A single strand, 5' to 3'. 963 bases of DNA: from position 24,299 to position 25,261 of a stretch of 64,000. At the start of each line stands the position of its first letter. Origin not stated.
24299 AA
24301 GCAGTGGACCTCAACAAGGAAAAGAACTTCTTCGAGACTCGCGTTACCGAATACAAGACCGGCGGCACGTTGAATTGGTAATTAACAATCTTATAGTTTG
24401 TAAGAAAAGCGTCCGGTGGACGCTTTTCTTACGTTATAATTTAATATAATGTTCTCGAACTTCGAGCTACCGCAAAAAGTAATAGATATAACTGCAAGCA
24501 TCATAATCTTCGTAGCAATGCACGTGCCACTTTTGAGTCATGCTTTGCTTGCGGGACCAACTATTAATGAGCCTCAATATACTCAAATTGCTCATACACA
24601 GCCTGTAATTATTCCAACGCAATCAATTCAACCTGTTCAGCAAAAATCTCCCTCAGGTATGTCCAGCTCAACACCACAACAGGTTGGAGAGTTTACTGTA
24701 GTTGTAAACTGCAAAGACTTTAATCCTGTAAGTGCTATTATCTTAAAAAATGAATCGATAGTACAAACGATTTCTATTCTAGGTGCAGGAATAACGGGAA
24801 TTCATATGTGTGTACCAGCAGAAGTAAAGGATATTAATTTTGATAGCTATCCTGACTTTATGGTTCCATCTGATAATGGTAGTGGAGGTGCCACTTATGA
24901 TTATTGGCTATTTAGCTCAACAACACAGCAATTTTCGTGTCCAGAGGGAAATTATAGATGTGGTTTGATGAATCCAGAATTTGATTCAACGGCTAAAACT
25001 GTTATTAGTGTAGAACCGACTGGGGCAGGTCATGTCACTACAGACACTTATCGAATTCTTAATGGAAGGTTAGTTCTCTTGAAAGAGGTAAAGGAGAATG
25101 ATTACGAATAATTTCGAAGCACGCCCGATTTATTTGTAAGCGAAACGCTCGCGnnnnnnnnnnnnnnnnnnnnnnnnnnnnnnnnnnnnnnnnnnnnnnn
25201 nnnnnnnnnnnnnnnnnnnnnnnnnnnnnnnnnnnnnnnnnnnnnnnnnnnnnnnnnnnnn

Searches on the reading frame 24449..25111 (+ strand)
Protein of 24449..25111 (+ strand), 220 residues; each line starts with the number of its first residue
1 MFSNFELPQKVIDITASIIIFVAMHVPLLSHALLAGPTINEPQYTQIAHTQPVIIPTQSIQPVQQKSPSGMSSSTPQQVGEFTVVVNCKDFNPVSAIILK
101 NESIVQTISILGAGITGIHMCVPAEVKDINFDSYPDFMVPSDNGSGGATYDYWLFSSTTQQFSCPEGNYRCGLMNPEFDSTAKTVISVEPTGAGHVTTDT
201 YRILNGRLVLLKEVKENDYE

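Call 3: search_protein_families(library=pfam, proteins=[window:24449-25111:+], max_evalue=0.1)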
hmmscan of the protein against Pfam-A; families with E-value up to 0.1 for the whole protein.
window:24449-25111:+ (220 aa): 0 families

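Call 4: search_protein_families(library=ncbifam, proteins=[window:24449-25111:+], max_evalue=0.1)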
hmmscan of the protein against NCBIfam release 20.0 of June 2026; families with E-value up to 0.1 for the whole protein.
window:24449-25111:+ (220 aa): 1 family
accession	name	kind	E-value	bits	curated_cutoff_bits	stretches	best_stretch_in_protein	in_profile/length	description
NF047539.1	XAC2610_fam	domain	1.1e-18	67.5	35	1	125-213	2-89/89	XAC2610-related protein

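Call 59: find_homologous_proteins(query=window:24449-25111:+, max_evalue=0.001)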
Query window:24449-25111:+ (220 aa): 1 proteins with E <= 0.001 among 140 candidates.
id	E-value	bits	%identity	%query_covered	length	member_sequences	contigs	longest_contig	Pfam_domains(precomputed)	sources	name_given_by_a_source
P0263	1.9e-128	444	100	90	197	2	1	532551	-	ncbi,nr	ncbi:MAG: hypothetical protein JWM39_434 [Parcubacteria group bacterium]|nr:hypothetical protein [Pa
